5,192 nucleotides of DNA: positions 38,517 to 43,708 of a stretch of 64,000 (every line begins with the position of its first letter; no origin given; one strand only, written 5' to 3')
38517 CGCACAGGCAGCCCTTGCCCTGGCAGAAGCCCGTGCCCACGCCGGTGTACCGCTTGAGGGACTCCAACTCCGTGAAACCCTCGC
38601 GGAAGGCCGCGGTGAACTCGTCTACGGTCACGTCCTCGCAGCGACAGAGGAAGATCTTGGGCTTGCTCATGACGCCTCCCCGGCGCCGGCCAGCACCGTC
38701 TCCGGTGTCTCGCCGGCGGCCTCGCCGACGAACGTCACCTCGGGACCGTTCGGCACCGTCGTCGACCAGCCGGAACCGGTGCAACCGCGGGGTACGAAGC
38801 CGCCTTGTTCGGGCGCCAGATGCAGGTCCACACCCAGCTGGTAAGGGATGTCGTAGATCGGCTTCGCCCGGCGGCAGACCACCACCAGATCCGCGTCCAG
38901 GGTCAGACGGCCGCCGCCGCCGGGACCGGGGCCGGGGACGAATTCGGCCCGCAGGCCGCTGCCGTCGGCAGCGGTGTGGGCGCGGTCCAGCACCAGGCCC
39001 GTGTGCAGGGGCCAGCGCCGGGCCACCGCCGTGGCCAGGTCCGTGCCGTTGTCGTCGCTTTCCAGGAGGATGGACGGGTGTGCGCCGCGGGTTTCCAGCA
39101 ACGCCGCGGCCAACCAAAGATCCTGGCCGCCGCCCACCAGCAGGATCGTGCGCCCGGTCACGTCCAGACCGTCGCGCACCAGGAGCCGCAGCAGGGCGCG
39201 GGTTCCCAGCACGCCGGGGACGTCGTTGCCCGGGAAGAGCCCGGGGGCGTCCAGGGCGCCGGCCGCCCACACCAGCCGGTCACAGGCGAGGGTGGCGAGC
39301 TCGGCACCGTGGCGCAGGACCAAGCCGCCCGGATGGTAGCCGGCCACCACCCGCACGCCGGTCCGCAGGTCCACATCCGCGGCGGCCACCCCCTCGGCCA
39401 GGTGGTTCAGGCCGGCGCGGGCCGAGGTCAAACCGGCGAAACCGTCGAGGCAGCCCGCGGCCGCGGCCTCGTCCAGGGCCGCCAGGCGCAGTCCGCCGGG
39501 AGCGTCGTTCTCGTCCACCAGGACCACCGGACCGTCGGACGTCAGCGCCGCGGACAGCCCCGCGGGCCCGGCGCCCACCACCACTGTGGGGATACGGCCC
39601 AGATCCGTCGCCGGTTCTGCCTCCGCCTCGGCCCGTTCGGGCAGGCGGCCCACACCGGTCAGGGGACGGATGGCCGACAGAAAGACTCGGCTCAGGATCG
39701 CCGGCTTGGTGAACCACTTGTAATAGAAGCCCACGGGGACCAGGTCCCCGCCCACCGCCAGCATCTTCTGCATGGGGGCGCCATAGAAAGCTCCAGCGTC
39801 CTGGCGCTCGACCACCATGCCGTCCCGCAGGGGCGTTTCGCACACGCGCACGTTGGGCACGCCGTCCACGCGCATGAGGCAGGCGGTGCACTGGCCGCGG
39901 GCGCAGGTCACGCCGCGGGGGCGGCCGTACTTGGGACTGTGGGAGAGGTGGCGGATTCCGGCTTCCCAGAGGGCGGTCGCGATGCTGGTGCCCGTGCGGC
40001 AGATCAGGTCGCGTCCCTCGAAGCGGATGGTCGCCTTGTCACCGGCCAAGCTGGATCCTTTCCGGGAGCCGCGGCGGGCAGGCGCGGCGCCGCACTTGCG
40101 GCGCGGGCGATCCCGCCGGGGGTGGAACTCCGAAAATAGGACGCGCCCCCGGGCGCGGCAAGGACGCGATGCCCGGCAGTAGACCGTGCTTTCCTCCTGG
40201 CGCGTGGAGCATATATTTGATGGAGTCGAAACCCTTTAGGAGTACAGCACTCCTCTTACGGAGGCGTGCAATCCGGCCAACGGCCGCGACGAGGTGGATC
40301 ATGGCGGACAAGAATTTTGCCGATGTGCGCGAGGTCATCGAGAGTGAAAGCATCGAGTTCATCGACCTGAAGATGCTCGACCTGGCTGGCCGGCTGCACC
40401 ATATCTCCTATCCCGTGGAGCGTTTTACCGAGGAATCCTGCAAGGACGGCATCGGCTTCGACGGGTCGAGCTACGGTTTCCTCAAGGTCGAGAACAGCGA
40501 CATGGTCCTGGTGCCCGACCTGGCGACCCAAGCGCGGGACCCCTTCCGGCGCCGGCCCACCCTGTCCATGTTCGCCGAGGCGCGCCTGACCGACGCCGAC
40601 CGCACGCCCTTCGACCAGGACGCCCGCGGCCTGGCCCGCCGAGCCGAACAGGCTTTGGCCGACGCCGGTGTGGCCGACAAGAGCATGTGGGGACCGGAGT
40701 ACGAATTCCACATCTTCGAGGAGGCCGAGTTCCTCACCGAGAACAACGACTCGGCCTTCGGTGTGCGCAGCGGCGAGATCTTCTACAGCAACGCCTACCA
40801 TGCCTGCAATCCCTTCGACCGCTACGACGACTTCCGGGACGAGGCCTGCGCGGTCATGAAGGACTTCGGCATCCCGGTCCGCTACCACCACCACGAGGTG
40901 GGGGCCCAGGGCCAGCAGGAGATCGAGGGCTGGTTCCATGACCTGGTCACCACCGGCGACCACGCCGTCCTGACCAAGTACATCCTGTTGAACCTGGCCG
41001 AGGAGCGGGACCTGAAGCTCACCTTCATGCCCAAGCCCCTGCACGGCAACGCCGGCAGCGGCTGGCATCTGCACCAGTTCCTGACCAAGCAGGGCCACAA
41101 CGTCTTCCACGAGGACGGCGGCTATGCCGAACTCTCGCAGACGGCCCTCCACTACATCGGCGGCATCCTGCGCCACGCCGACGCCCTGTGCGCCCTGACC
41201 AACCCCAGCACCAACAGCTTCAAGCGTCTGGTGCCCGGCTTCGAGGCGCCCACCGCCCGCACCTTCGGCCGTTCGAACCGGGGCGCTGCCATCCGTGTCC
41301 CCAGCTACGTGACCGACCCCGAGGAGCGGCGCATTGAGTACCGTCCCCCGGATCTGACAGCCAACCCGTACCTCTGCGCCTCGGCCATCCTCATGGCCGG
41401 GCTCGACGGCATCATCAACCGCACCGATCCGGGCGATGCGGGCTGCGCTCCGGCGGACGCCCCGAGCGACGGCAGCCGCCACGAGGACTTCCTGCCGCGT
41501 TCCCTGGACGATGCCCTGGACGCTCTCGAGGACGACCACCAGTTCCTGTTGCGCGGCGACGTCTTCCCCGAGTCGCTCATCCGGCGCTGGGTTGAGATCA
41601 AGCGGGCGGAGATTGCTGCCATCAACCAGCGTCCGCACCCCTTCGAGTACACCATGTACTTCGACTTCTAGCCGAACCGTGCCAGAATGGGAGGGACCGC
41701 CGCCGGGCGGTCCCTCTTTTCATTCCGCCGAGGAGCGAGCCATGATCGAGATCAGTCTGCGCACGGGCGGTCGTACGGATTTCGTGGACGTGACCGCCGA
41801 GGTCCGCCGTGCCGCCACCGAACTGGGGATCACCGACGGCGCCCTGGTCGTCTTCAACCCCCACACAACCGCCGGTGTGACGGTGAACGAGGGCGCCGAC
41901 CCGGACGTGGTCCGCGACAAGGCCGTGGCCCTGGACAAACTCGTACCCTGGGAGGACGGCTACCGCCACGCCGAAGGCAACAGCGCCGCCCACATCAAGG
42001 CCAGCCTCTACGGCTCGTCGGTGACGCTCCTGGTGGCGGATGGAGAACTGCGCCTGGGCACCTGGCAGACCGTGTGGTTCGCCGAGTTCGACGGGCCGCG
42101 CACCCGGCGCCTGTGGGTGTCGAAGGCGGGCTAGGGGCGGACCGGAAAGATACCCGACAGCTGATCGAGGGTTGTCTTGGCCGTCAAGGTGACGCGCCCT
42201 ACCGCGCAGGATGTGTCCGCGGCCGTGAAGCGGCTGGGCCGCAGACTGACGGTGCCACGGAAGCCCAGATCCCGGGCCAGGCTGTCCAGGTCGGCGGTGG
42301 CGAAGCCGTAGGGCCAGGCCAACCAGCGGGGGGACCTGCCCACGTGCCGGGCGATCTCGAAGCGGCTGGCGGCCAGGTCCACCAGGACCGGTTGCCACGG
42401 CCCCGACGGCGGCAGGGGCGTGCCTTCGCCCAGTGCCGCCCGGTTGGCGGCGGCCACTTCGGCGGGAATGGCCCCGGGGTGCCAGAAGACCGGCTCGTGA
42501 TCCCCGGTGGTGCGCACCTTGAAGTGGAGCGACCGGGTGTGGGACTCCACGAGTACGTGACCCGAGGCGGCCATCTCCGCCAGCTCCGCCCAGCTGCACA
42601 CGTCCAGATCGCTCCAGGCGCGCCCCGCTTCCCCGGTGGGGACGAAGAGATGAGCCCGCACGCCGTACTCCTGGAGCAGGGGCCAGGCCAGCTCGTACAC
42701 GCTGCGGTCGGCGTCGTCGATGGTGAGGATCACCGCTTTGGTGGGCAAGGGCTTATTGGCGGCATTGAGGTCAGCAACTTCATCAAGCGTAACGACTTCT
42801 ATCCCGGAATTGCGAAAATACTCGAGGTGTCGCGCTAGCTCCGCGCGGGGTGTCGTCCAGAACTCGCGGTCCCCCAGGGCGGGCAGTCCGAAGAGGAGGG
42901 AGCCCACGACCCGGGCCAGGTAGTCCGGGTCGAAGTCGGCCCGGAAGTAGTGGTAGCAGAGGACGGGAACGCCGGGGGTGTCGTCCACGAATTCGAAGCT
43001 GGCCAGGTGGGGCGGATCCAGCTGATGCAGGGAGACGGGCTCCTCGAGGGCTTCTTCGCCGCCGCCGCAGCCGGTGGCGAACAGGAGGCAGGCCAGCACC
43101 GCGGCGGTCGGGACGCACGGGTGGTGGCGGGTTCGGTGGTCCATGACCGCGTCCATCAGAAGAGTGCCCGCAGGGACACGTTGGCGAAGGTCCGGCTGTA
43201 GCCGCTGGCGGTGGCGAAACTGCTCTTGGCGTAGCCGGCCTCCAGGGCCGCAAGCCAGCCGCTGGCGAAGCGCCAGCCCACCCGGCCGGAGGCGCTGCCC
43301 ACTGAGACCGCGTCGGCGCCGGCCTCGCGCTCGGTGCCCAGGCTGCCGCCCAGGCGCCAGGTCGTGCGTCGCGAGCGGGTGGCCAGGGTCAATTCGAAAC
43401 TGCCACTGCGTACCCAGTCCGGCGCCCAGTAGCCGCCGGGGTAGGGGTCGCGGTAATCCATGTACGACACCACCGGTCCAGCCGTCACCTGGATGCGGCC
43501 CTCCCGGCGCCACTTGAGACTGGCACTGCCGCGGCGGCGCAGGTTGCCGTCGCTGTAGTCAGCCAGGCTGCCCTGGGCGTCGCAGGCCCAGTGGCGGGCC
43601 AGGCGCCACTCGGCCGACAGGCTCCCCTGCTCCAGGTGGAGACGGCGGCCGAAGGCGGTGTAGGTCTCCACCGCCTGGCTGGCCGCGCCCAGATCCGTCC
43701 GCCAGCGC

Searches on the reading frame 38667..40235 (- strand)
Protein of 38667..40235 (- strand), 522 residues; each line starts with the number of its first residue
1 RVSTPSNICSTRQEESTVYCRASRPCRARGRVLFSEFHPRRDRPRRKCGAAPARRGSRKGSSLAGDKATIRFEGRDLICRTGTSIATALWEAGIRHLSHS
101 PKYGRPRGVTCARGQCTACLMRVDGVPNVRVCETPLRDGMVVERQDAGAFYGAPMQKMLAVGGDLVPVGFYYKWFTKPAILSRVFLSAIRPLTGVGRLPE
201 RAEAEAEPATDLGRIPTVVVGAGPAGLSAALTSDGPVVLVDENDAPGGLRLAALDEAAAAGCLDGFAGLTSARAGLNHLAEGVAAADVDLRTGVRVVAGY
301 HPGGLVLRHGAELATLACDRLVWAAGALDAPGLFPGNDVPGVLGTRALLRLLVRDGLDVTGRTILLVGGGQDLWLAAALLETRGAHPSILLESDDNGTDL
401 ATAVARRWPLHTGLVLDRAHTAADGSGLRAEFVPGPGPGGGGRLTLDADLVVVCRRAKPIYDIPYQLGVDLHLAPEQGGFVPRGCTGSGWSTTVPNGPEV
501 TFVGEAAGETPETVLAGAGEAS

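Call 20: search_protein_families(library=pfam, proteins=[window:38667-40235:-], max_evalue=0.0001)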
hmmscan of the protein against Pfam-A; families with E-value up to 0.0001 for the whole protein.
window:38667-40235:- (522 aa): 2 families
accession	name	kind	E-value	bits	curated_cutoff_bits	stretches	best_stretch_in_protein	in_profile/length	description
PF13510.11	Fer2_4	-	2.8e-26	91.8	22.8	1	68-146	4-81/82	2Fe-2S iron-sulfur cluster binding domain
PF07992.20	Pyr_redox_2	-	4.3e-05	23.5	26.1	1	217-370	3-151/291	Pyridine nucleotide-disulphide oxidoreductase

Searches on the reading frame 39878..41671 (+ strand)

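Call 20: search_protein_families(library=pfam, proteins=[window:39878-41671:+], max_evalue=0.0001)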
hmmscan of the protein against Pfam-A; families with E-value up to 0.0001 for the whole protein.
window:39878-41671:+ (597 aa): 2 families
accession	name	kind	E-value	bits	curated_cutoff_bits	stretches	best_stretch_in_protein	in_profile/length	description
PF00120.29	Gln-synt_C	-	8.7e-101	337.8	24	1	247-594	2-344/344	Glutamine synthetase, catalytic domain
PF03951.24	Gln-synt_N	-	1.1e-22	79.8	33.4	1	159-234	2-78/82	Glutamine synthetase, beta-Grasp domain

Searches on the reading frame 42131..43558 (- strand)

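Call 20: search_protein_families(library=pfam, proteins=[window:42131-43558:-], max_evalue=0.0001)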
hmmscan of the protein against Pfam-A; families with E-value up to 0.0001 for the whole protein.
window:42131-43558:- (475 aa): 1 family
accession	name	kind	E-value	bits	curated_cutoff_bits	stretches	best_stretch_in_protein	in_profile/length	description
PF01522.26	Polysacc_deac_1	-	4.8e-16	59.3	23.1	1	269-434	2-122/124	Polysaccharide deacetylase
